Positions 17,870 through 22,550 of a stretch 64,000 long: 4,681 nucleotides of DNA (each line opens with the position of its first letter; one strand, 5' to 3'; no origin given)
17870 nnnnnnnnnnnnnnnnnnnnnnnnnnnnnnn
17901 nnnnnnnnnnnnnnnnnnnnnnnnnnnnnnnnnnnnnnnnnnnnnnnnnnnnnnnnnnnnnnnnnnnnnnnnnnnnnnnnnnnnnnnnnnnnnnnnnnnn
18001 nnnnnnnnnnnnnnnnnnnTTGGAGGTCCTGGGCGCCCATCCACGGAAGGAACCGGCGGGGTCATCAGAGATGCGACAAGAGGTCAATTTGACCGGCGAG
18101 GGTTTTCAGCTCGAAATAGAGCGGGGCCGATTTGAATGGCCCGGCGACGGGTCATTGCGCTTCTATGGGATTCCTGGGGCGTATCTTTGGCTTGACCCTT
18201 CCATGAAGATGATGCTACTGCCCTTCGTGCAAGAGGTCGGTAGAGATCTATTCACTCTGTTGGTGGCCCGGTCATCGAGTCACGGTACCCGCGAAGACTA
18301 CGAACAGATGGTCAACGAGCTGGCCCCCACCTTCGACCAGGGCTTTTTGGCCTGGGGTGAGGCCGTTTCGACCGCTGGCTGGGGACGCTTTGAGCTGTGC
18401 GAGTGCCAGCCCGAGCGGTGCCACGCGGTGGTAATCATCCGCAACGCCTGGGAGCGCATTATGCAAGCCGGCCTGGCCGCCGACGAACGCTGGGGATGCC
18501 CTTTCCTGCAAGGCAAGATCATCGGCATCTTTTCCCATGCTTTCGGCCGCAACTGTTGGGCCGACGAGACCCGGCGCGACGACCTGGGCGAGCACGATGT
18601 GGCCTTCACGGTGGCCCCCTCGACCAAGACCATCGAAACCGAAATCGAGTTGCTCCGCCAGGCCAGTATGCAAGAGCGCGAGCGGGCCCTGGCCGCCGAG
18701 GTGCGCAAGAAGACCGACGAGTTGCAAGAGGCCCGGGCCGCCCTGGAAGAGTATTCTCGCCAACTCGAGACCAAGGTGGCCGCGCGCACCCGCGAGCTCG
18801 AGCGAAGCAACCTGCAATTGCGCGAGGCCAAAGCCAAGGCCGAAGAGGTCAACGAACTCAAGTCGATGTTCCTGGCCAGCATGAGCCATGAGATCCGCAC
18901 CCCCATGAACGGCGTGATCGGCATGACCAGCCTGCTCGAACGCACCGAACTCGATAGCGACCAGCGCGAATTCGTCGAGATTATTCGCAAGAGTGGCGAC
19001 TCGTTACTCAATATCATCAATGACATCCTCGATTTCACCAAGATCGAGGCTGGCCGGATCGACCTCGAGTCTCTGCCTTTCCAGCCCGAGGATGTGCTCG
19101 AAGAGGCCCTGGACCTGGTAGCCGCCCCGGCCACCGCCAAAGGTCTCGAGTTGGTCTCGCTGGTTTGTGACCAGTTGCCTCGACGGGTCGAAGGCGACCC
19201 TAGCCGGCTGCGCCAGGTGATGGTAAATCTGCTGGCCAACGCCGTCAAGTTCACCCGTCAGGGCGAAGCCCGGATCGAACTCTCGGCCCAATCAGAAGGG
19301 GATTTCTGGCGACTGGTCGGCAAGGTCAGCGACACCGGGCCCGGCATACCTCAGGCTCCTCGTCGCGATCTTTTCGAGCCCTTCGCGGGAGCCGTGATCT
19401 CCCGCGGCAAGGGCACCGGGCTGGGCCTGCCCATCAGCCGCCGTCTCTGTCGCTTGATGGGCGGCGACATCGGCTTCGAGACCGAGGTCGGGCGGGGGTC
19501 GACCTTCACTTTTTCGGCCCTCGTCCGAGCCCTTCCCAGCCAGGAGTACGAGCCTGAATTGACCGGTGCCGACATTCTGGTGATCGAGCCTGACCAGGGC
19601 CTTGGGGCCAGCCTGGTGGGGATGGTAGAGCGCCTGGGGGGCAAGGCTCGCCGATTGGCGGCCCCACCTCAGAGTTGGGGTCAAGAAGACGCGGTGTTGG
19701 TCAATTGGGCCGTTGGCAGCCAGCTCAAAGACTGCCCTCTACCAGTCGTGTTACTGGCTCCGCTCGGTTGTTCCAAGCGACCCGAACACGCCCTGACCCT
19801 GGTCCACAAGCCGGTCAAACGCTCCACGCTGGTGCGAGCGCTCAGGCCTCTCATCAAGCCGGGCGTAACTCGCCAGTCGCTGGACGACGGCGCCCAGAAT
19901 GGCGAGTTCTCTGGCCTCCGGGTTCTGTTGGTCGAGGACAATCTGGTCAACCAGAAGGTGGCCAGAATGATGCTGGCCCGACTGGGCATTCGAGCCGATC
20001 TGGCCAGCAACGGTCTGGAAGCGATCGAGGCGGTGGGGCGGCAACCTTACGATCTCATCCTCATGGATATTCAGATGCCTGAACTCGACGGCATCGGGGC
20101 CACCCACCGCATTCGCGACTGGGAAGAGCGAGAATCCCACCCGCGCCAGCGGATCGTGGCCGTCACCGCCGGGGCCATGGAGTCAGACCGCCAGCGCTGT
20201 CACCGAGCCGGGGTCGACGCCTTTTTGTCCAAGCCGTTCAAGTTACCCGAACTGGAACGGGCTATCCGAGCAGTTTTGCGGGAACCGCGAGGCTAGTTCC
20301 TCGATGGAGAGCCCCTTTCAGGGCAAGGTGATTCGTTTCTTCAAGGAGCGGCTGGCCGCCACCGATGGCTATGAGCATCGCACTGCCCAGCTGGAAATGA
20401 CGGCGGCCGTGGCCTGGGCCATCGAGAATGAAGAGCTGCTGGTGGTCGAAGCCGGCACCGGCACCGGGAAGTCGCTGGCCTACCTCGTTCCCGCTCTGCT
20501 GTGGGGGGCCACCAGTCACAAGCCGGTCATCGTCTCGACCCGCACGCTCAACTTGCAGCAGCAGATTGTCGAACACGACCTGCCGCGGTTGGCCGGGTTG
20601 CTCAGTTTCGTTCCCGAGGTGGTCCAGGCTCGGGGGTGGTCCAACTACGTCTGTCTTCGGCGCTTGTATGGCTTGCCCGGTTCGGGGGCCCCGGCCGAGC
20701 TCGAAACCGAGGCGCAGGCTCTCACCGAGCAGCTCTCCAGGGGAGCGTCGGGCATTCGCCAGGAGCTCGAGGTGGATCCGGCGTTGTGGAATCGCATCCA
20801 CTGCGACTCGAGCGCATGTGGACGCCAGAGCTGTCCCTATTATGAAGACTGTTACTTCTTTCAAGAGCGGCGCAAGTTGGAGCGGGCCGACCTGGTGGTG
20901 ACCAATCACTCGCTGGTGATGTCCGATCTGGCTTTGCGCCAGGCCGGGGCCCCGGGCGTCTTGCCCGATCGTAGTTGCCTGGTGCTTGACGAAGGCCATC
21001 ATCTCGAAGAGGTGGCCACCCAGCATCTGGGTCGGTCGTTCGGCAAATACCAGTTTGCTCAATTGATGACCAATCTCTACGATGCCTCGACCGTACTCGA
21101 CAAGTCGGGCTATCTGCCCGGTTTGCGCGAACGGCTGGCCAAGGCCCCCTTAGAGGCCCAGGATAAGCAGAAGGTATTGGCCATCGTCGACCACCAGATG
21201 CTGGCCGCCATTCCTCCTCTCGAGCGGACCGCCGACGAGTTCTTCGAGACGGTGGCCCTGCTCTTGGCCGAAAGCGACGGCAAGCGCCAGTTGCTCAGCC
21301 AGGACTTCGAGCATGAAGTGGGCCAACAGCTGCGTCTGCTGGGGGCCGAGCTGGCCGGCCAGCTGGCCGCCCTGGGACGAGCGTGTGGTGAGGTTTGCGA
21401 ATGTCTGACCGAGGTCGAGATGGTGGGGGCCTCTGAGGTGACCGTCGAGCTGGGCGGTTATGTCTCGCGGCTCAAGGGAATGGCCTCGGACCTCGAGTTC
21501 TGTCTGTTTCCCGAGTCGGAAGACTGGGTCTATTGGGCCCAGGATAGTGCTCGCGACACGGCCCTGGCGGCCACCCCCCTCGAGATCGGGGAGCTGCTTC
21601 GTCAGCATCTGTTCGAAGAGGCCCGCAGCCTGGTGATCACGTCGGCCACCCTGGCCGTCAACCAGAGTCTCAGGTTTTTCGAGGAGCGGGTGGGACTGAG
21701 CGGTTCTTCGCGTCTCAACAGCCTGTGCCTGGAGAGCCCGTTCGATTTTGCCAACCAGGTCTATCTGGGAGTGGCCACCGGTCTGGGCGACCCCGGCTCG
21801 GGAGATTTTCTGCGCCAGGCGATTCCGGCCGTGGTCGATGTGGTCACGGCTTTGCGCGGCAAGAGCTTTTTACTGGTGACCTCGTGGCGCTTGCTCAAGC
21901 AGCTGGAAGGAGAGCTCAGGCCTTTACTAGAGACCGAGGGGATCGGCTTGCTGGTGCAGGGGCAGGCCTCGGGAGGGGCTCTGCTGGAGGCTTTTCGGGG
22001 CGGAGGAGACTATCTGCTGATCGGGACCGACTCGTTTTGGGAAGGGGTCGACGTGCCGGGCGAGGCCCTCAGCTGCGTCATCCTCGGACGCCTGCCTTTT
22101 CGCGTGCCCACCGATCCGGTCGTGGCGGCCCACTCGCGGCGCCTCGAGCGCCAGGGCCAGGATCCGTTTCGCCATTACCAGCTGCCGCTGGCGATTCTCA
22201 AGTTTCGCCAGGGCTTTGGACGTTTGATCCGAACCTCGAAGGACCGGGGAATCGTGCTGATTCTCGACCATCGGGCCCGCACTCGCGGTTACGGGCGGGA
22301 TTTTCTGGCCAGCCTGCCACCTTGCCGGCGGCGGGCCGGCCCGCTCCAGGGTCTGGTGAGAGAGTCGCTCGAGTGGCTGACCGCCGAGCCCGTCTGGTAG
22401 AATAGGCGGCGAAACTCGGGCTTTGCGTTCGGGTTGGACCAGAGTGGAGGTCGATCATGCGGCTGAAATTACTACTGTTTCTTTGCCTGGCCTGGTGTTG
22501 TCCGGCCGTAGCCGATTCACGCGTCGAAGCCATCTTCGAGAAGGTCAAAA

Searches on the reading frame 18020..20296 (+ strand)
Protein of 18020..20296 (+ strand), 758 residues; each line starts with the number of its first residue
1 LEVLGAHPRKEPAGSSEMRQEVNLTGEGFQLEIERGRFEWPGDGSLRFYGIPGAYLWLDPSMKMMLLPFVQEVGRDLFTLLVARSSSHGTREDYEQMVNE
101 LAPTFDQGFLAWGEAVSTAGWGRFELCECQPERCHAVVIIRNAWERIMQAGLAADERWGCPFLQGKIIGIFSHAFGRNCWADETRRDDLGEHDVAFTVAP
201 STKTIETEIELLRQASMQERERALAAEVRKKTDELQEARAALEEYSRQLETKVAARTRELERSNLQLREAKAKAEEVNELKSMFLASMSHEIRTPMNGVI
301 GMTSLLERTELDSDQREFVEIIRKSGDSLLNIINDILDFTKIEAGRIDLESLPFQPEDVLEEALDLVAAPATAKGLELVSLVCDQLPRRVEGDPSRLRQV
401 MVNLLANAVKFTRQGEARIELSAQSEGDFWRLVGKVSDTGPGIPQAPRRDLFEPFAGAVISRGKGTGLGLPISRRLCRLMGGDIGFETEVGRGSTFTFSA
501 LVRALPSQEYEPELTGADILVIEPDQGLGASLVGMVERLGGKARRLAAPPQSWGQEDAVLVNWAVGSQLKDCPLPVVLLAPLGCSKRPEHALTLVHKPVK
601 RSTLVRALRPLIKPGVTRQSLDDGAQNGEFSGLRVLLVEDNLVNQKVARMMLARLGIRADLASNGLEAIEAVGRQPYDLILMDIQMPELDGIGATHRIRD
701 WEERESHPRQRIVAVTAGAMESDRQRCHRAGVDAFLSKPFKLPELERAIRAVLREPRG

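Call 16: search_protein_families(library=pfam, proteins=[window:18020-20296:+], max_evalue=0.00001)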
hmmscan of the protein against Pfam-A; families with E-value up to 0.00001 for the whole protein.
window:18020-20296:+ (758 aa): 4 families
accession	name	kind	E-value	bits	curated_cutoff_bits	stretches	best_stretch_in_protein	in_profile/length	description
PF02518.31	HATPase_c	-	1.6e-25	90.1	26.4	1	392-499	1-106/111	Histidine kinase-, DNA gyrase B-, and HSP90-like ATPase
PF00072.30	Response_reg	-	8.3e-24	84.3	30.2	1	635-750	1-111/111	Response regulator receiver domain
PF00512.31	HisKA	-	7.9e-23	80.7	26.9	1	281-345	2-66/66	His Kinase A (phospho-acceptor) domain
PF24896.1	Receiver_CRE1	-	1.2e-06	29.2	27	0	629-741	3-123/136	AHK4/CRE1/WOL first receiver domain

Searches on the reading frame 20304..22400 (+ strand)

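Call 16: search_protein_families(library=pfam, proteins=[window:20304-22400:+], max_evalue=0.00001)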
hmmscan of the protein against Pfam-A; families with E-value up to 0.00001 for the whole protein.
window:20304-22400:+ (698 aa): 2 families
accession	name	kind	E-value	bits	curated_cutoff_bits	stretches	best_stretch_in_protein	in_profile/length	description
PF13307.12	Helicase_C_2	-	3.6e-40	138.2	25.3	1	511-673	2-169/170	Helicase C-terminal domain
PF00270.35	DEAD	-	1e-09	38.8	26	0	39-91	10-64/167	DEAD/DEAH box helicase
